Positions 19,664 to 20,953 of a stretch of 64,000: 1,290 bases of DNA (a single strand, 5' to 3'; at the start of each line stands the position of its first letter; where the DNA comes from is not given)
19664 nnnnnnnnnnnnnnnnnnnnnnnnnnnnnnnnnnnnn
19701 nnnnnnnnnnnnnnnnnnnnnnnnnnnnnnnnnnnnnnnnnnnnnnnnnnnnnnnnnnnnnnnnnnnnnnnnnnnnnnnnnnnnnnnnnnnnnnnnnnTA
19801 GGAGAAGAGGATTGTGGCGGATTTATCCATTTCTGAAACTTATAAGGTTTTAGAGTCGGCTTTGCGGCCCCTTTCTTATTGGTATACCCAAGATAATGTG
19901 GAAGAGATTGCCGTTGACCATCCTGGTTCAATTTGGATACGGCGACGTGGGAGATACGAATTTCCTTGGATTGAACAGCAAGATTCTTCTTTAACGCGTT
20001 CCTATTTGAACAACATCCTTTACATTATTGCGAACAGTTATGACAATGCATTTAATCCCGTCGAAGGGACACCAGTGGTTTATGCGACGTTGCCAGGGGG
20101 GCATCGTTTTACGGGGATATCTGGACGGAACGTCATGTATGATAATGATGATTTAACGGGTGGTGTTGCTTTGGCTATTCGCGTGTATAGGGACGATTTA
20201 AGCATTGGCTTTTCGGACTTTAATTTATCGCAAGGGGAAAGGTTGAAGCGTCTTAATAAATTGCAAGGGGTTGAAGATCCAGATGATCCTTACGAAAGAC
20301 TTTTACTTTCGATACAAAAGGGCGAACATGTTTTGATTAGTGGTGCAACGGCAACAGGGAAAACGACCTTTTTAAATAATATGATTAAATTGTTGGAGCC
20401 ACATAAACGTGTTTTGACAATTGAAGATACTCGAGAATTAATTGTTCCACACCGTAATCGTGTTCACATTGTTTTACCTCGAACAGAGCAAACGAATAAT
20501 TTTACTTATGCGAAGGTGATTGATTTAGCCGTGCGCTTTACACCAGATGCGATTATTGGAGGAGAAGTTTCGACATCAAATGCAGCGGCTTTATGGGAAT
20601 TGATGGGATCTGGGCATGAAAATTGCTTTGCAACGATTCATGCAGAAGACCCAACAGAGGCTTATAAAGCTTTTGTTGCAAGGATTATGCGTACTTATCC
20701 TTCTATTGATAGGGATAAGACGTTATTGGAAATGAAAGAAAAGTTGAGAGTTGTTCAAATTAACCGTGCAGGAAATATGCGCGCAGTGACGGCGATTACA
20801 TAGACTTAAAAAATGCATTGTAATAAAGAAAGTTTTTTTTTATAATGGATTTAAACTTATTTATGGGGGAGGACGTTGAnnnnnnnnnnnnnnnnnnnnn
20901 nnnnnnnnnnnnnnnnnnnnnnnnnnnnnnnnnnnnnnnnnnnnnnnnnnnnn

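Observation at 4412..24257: Unusual rvh-like type IV secretion locus flanked by a novel secreted-protein operon and a eukaryote-like adhesin gene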

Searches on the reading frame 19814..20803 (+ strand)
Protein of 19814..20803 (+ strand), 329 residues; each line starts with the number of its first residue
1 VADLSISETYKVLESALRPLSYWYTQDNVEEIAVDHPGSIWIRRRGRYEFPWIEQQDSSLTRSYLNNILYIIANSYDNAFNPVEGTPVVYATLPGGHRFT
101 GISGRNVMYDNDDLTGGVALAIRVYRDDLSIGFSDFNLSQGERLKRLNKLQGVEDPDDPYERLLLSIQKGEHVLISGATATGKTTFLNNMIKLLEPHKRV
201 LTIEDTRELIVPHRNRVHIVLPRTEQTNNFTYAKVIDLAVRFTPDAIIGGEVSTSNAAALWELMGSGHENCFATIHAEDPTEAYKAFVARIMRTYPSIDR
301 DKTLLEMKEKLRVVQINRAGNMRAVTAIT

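Call 3: search_protein_families(library=pfam, proteins=[window:19814-20803:+], max_evalue=0.01)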
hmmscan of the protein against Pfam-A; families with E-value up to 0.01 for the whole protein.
window:19814-20803:+ (329 aa): 8 families
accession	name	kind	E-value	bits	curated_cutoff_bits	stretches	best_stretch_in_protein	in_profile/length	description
PF00437.27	T2SSE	-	1.5e-20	73.7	24.9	1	146-283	120-251/370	Type II/IV secretion system protein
PF01580.24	FtsK_SpoIIIE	-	0.00011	22.2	24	1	166-191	34-60/221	FtsK/SpoIIIE family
PF00005.33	ABC_tran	-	0.00043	21.3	25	1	162-205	3-46/137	ABC transporter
PF13555.12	AAA_29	-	0.00073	19.7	27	1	167-199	19-51/61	P-loop containing region of AAA domain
PF00270.35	DEAD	-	0.00086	19.5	26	1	166-217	10-65/167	DEAD/DEAH box helicase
PF04851.21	ResIII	-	0.0033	17.8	22.5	1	160-225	20-81/164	Type III restriction enzyme, res subunit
PF13191.12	AAA_16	-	0.0051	17.8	32.6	1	168-208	20-61/167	AAA ATPase domain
PF12775.13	AAA_7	-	0.0056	16.7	25.8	0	165-198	28-61/181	P-loop containing dynein motor region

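Call 8: search_protein_families(library=ncbifam, proteins=[window:19814-20803:+], max_evalue=0.1)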
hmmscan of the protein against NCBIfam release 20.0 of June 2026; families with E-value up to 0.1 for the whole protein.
window:19814-20803:+ (329 aa): 63 families (the best 25 are shown)
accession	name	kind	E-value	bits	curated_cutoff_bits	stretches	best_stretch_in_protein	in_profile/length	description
TIGR02788.1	VirB11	equivalog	1.2e-40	139.5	249.95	1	23-328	1-306/308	P-type DNA transfer ATPase VirB11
NF010475.0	PRK13900.1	equivalog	1.3e-32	113.2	389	1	7-309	2-301/333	type IV secretion system ATPase VirB11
NF010425.0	PRK13851.1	equivalog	2.4e-25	89.2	461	1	12-307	6-301/344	type IV secretion system protein VirB11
TIGR03819.1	heli_sec_ATPase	hypoth_equivalog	8.3e-22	77.8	373.15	1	23-284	58-294/340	TadA family conjugal transfer-associated ATPase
TIGR02782.1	TrbB_P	equivalog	9.1e-22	77.7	304.55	1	166-328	132-290/303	P-type conjugative transfer ATPase TrbB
NF058587.1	archaellum_moto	equivalog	1.2e-21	77.1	550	1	81-279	205-385/527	archaellum flagellar ATPase motor FlaI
NF010469.0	PRK13894.1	subfamily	4.3e-16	59.1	508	1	163-328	142-304/320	conjugal transfer ATPase TrbB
NF053672.1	bindosome_BasE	exception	1e-14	54.2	1000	1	174-279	274-380/512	bindosome assembly system ATPase subunit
NF010407.0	PRK13833.1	subfamily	1.6e-13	50.8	499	1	167-286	141-258/323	conjugal transfer protein TrbB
NF041000.1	ATPase_ComGA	equivalog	1.2e-12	47.4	300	1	172-285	130-240/267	competence type IV pilus ATPase ComGA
TIGR01420.1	pilT_fam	subfamily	1.4e-12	47.5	319.1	1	172-314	124-262/343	PilT/PilU family type 4a pilus ATPase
TIGR02525.1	plasmid_TraJ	equivalog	3.9e-09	36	368.3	1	172-314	151-292/372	plasmid transfer ATPase TraJ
NF053534.1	T4PilAsmATPsTfpB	equivalog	1.7e-06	26.7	850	1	172-281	338-443/584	type IV pilus assembly ATPase TfpB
TIGR02868.1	CydC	equivalog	5.5e-06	25.3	329.05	1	160-208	351-399/530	thiol reductant ABC exporter subunit CydC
TIGR02533.1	type_II_gspE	equivalog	7.3e-06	24.9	630.25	1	172-283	245-352/486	type II secretion system ATPase GspE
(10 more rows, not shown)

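Call 40: search_dna_similar(query=window:19814-20803:+, collection=plasmids, mode=protein, max_rows=25, rows=spread)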
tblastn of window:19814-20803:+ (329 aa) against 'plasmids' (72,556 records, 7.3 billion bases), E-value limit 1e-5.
The search stops at 5000 records and this limit was reached: more records match than are counted here, and every count below describes the 5000 best-scoring records only.
Records with a match: at least 5000; places in all: 5534; records where one place covers at least 80% of the query: 4637.
Best place of each record, by identity: <60% 5000.
By first word of the organism name: Escherichia 1509; Klebsiella 562; Salmonella 333; Rhizobium 318; Agrobacterium 232; Enterobacter 178; Ralstonia 147; Sinorhizobium 128; Citrobacter 123; Xanthomonas 99; and 191 more.
By predicted mobility (MOB-suite, as given by PLSDB): conjugative 3850; non-mobilizable 735; mobilizable 415.
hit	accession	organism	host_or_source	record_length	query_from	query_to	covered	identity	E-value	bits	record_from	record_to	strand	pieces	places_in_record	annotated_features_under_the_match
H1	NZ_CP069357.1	Microvirga sp. VF16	Vachellia farnesiana,Cell culture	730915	4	318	96%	40.2%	2e-73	253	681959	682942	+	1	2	ATPase, T2SS/T4P/T4SS family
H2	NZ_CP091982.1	Burkholderia vietnamiensis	Homo sapiens,clinical isolate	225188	10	328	97%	26.9%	8e-19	95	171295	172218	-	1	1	ATPase, T2SS/T4P/T4SS family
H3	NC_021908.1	Rhizobium etli bv. mimosae str. Mim1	Mimosa affinis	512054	3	283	85%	29.0%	1e-10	70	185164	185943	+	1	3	ATPase, T2SS/T4P/T4SS family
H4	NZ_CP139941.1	Acinetobacter pittii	Homo sapiens,cell culture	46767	12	318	93%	25.6%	2e-16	87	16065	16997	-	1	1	virB11: P-type DNA transfer ATPase VirB11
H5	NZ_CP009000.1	Xanthomonas citri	Citrus x aurantiifolia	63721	20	314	90%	26.2%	3e-18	93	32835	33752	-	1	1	virB11: P-type DNA transfer ATPase VirB11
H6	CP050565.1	Rhizobium leguminosarum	Lathyrus sativus,cell culture,root ...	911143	16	283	81%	28.3%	1e-18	94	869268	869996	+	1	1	CpaF family protein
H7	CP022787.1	Ralstonia solanacearum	Solanum tuberosum,single cell,Potato ...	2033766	6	283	84%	27.0%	5e-14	80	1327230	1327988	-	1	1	pilus assembly protein CpaF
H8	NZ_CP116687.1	Agrobacterium fabrum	cell culture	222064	17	307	88%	25.6%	2e-17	91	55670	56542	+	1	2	virB11: P-type DNA transfer ATPase VirB11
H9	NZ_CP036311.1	Enterobacter hormaechei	Homo sapiens,Pure Culture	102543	15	328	95%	23.5%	7e-12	74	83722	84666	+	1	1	virB11: P-type DNA transfer ATPase VirB11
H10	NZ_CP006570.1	Sodalis praecaptivus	-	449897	19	298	85%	26.1%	6e-15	83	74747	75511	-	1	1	CpaF family protein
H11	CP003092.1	Burkholderia sp. YI23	-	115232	20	314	90%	24.4%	3e-17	90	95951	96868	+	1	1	virB11: type IV secretion system protein VirB11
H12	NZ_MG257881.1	Escherichia coli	-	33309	27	328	92%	23.8%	3e-18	93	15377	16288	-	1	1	virB11: P-type DNA transfer ATPase VirB11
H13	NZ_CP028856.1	Klebsiella pneumoniae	Homo sapiens,sputum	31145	27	328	92%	23.5%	2e-17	91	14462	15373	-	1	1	virB11: P-type DNA transfer ATPase VirB11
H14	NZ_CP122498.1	Escherichia coli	duck,Microbial culture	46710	20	291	83%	25.7%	8e-13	77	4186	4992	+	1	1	virB11: P-type DNA transfer ATPase VirB11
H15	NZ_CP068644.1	Vibrio parahaemolyticus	Penaeus vannamei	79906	24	278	78%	27.3%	7e-11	71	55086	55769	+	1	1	trbB: P-type conjugative transfer ATPase TrbB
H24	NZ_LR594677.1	Variovorax sp. PBS-H4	linuron-contaminated soil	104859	17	277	79%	23.5%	5e-17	89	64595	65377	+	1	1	virB11: P-type DNA transfer ATPase VirB11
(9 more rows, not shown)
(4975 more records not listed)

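Call 41: get_annotated_region(hit=H1, flank=20000)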
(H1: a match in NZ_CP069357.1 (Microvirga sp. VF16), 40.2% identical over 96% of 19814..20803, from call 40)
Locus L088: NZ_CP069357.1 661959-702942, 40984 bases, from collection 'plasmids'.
description: Microvirga sp. VF16 plasmid pMVF16-3, complete sequence
organism: Microvirga sp. VF16 (NCBI taxid 2807101)
taxonomy: Bacteria; Pseudomonadota; Alphaproteobacteria; Hyphomicrobiales; Methylobacteriaceae; Microvirga; Microvirga sp. VF16
host: -; source: Vachellia farnesiana,Cell culture; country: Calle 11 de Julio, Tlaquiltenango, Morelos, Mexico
typing (MOB-suite, as given by PLSDB): non-mobilizable
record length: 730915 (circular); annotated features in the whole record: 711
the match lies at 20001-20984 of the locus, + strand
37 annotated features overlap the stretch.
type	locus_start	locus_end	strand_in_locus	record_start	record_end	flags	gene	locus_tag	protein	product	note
CDS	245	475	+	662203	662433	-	-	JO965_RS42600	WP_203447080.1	hypothetical protein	-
CDS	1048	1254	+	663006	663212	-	-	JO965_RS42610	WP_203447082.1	hypothetical protein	-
CDS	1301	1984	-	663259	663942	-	-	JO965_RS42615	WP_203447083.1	GntR family transcriptional regulator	-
CDS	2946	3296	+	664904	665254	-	-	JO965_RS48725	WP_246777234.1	cell wall hydrolase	-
CDS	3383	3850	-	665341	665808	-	-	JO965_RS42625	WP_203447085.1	hypothetical protein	-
CDS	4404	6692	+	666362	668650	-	-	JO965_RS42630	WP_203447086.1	MobA/MobL family protein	-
CDS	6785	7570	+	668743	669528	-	-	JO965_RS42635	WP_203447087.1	hypothetical protein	-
CDS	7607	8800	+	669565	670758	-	-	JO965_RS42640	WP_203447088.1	DnaB-like helicase C-terminal domain-containing protein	GO:0006260 - DNA replication [Evidence IEA]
CDS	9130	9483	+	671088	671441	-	-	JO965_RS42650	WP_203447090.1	TrbC/VirB2 family protein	-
CDS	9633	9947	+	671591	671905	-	-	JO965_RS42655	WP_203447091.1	VirB3 family type IV secretion system protein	-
CDS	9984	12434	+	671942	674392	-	-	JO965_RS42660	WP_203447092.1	hypothetical protein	-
CDS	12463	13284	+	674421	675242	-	-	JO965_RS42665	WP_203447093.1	hypothetical protein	-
CDS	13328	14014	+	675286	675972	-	-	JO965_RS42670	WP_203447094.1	hypothetical protein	-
CDS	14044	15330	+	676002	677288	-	-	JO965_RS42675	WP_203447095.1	hypothetical protein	-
CDS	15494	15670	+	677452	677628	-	-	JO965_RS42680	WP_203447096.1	hypothetical protein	-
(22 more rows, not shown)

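Call 44: search_protein_families(library=pfam, proteins=[L088:12463-13284:+, L088:13328-14014:+, L088:14044-15330:+, L088:9984-12434:+, L088:16553-18205:+, L088:18217-19989:+], max_evalue=1)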
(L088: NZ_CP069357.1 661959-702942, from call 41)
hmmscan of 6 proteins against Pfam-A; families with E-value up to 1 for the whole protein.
L088:12463-13284:+ (273 aa): 6 families
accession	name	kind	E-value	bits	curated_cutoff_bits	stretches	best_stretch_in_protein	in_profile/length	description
PF11114.13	Minor_capsid_2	-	0.042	14.4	27.7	1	206-261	2-57/113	Minor capsid protein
PF12977.12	DUF3861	-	0.046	14.4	27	1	206-249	28-71/90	Domain of Unknown Function with PDB structure (DUF3861)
PF20070.4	DUF6466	-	0.05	14.5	25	1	203-269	14-80/146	Family of unknown function (DUF6466)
PF12041.13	DELLA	-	0.14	12.5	23.8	1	53-99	16-64/69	Transcriptional regulator DELLA protein N terminal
PF07996.16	T4SS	-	0.17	12.6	24.7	0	37-238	1-168/197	Type IV secretion system proteins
PF10046.14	BLOC1_2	-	0.62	10.9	33.4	0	47-80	51-84/96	Biogenesis of lysosome-related organelles complex-1 subunit 2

L088:13328-14014:+ (228 aa): 2 families
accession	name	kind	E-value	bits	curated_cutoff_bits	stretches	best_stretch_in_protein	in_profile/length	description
PF15125.11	TMEM238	-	0.077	13.6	27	1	9-61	10-59/64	TMEM238 protein family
PF00122.25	E1-E2_ATPase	-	0.67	9.9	28.1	0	2-60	112-163/181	E1-E2 ATPase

L088:14044-15330:+ (428 aa): 3 families
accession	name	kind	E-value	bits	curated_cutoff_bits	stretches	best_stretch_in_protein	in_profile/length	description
PF10157.14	BORCS6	-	0.036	14.7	35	0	65-110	55-100/101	BLOC-1-related complex sub-unit 6 C-terminal helix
PF25610.1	HR1_TOCA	-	0.28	11.9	27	0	366-409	34-77/90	TOCA family HR1 domain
PF05911.16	FPP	-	0.3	9.7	40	1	247-406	500-654/871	Filament-like plant protein, long coiled-coil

L088:9984-12434:+ (816 aa): 9 families
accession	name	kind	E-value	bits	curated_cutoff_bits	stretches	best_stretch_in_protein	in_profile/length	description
PF03135.19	CagE_TrbE_VirB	-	8.5e-11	42.6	21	1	229-391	39-195/204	CagE, TrbE, VirB family, component of type IV transporter system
PF25199.1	nSTAND_NTPase5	-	0.0068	16.7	34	1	436-492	23-78/145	Novel STAND NTPase 5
PF00004.35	AAA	-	0.0087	16.9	21.2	1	461-479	4-22/131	ATPase family associated with various cellular activities (AAA)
PF13401.12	AAA_22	-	0.019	15.7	27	1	459-495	9-33/130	AAA domain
PF01935.23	DUF87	-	0.04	14.4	23.2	1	457-492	25-60/220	Helicase HerA, central domain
PF02562.22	PhoH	-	0.048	13.6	27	1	458-481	22-45/205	PhoH-like protein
PF13521.12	AAA_28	-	0.06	14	27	1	459-478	3-22/164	AAA domain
PF13191.12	AAA_16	-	0.064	14.2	32.6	1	448-482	18-51/167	AAA ATPase domain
PF01695.23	IstB_IS21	-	0.16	11.9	24.1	0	459-481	96-118/238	IstB-like ATP binding protein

L088:16553-18205:+ (550 aa): 1 family
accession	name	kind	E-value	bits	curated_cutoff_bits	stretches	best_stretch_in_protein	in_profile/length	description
PF03524.21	CagX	-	2.2e-19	70.5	34.2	1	110-352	4-195/198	Conjugal transfer protein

L088:18217-19989:+ (590 aa): 2 families
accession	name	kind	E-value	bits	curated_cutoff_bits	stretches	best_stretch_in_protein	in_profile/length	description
PF03743.19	TrbI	-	8.1e-32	111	35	1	259-451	2-188/188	Bacterial conjugation TrbI-like protein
PF23879.1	DUF7232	-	0.013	16.4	27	1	429-456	5-32/79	Family of unknown function (DUF7232)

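Call 48: get_annotated_region(hit=H12, flank=9000)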
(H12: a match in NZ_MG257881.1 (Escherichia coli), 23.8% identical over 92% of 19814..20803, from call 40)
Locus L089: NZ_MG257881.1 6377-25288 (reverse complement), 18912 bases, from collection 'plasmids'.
description: Escherichia coli strain P744T plasmid pP744T-MCR1, complete sequence
organism: Escherichia coli (NCBI taxid 562)
taxonomy: Bacteria; Pseudomonadota; Gammaproteobacteria; Enterobacterales; Enterobacteriaceae; Escherichia; Escherichia coli
host: -; source: -; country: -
typing (MOB-suite, as given by PLSDB): conjugative; replicon IncX4; relaxase MOBP; mating-pair formation MPF_T
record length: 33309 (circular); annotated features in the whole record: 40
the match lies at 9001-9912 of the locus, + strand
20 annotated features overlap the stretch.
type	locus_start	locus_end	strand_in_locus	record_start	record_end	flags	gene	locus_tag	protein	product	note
CDS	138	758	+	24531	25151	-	-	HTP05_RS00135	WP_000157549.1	lytic transglycosylase domain-containing protein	-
CDS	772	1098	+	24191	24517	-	-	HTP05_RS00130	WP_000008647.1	TrbC/VirB2 family protein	-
CDS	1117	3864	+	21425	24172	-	-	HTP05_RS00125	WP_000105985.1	VirB4 family type IV secretion/conjugal transfer ATPase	-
CDS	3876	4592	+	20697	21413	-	-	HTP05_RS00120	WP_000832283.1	type IV secretion system protein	-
CDS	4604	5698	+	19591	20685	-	-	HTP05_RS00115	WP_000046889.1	type IV secretion system protein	GO:0030255 - protein secretion by the type IV secretion system [Evidence IEA]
CDS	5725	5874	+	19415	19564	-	-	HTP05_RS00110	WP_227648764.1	hypothetical protein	-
CDS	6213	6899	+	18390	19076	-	-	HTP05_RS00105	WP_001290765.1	type IV secretion system protein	-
CDS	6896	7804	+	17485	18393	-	virB9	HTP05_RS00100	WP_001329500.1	P-type conjugative transfer protein VirB9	-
CDS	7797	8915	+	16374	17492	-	virB10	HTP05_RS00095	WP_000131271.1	VirB10/TraB/TrbI family type IV secretion system protein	-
CDS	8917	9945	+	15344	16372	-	virB11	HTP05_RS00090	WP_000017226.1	P-type DNA transfer ATPase VirB11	GO:0044097 - secretion by the type IV secretion system [Evidence IEA]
CDS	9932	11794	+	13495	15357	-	taxB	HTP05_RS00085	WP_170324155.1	relaxosome-coupling protein TaxB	-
CDS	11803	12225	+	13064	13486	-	-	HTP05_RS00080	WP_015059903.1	cag pathogenicity island Cag12 family protein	-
CDS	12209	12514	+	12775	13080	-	-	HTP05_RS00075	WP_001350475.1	TrbM/KikA/MpfK family conjugal transfer protein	-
CDS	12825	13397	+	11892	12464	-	-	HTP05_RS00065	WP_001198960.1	hypothetical protein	-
CDS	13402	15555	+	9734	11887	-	-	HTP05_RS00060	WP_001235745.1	type IA DNA topoisomerase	GO:0006265 - DNA topological change [Evidence IEA]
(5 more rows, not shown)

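Call 49: get_annotated_region(hit=H8, flank=9500)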
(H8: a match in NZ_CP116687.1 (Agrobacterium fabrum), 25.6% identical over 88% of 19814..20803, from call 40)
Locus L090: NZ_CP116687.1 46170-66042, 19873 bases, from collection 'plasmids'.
description: Agrobacterium fabrum strain 2788 plasmid pTi2788, complete sequence
organism: Agrobacterium fabrum (NCBI taxid 1176649)
taxonomy: Bacteria; Pseudomonadota; Alphaproteobacteria; Hyphomicrobiales; Rhizobiaceae; Agrobacterium; Agrobacterium fabrum
host: -; source: cell culture; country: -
typing (MOB-suite, as given by PLSDB): conjugative; replicon rep_cluster_490,rep_cluster_553; relaxase MOBP,MOBQ; mating-pair formation MPF_T
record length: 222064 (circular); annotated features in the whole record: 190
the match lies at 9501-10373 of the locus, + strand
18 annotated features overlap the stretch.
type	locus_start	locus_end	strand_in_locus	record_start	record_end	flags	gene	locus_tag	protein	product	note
CDS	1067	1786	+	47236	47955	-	-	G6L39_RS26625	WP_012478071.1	type IV secretion system lytic transglycosylase VirB1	-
CDS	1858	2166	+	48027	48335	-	virB2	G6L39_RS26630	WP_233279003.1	pilin major subunit VirB2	-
CDS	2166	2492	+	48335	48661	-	-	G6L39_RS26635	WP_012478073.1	type IV secretion system protein VirB3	-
CDS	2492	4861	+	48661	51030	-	-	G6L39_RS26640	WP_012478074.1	VirB4 family type IV secretion/conjugal transfer ATPase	-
CDS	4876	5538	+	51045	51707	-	virB5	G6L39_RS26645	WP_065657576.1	pilin minor subunit VirB5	-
CDS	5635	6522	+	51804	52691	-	-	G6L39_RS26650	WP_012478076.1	type IV secretion system protein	-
CDS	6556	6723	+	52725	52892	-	-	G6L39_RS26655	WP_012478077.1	type IV secretion system lipoprotein VirB7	-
CDS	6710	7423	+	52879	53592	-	-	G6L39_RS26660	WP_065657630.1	type IV secretion system protein VirB8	-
CDS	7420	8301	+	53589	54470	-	virB9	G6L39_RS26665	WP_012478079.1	P-type conjugative transfer protein VirB9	-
CDS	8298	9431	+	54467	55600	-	virB10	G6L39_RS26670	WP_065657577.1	type IV secretion system protein VirB10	-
CDS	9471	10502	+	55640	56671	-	virB11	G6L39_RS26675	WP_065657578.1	P-type DNA transfer ATPase VirB11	GO:0044097 - secretion by the type IV secretion system [Evidence IEA]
CDS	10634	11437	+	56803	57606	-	-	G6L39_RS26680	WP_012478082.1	response regulator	GO:0000160 - phosphorelay signal transduction system [Evidence IEA]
CDS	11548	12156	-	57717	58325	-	-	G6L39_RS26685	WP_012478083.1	conjugal transfer protein VirC2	-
CDS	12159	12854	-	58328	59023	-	-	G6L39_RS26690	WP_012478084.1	conjugal transfer ATPase VirC1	-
CDS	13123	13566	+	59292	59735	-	virD1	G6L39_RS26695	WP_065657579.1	T-DNA border endonuclease subunit VirD1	-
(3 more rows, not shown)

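Call 50: get_annotated_region(hit=H5, flank=9500)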
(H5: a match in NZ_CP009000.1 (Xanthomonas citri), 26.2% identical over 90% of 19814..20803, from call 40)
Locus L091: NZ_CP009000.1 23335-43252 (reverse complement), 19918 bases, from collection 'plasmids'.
description: Xanthomonas citri pv. citri strain MN11 plasmid pXAC64, complete sequence
organism: Xanthomonas citri (NCBI taxid 611301)
taxonomy: Bacteria; Pseudomonadota; Gammaproteobacteria; Lysobacterales; Lysobacteraceae; Xanthomonas; Xanthomonas citri
host: -; source: Citrus x aurantiifolia; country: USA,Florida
typing (MOB-suite, as given by PLSDB): conjugative; replicon rep_cluster_429,rep_cluster_461; relaxase MOBF,MOBP; mating-pair formation MPF_T
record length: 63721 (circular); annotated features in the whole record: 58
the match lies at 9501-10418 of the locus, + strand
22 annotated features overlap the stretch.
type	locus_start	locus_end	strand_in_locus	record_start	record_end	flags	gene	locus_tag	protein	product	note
CDS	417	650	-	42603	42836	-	-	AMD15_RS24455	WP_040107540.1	hypothetical protein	-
CDS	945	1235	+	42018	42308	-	-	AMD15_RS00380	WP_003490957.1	hypothetical protein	-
CDS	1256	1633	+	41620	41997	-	-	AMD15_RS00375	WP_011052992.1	TrbC/VirB2 family protein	-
CDS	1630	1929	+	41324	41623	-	-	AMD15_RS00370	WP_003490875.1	VirB3 family type IV secretion system protein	-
CDS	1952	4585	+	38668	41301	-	-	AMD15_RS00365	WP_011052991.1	type VI secretion protein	-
CDS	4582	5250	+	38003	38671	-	-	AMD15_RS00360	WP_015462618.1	type IV secretion system protein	-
CDS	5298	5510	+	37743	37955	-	-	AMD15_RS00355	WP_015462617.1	hypothetical protein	-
CDS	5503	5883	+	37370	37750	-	-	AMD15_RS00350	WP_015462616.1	hypothetical protein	-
CDS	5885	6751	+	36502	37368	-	-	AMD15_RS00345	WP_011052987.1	type IV secretion system protein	-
CDS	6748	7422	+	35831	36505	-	-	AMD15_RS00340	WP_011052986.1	type IV secretion system protein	-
CDS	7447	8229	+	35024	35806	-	virB9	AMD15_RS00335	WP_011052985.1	P-type conjugative transfer protein VirB9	-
CDS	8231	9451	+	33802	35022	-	-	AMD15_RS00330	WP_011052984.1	TrbI/VirB10 family protein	-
CDS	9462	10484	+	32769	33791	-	virB11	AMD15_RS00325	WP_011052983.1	P-type DNA transfer ATPase VirB11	GO:0044097 - secretion by the type IV secretion system [Evidence IEA]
CDS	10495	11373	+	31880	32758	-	-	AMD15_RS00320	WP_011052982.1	lytic transglycosylase domain-containing protein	-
CDS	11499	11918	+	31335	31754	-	-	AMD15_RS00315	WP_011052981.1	hypothetical protein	-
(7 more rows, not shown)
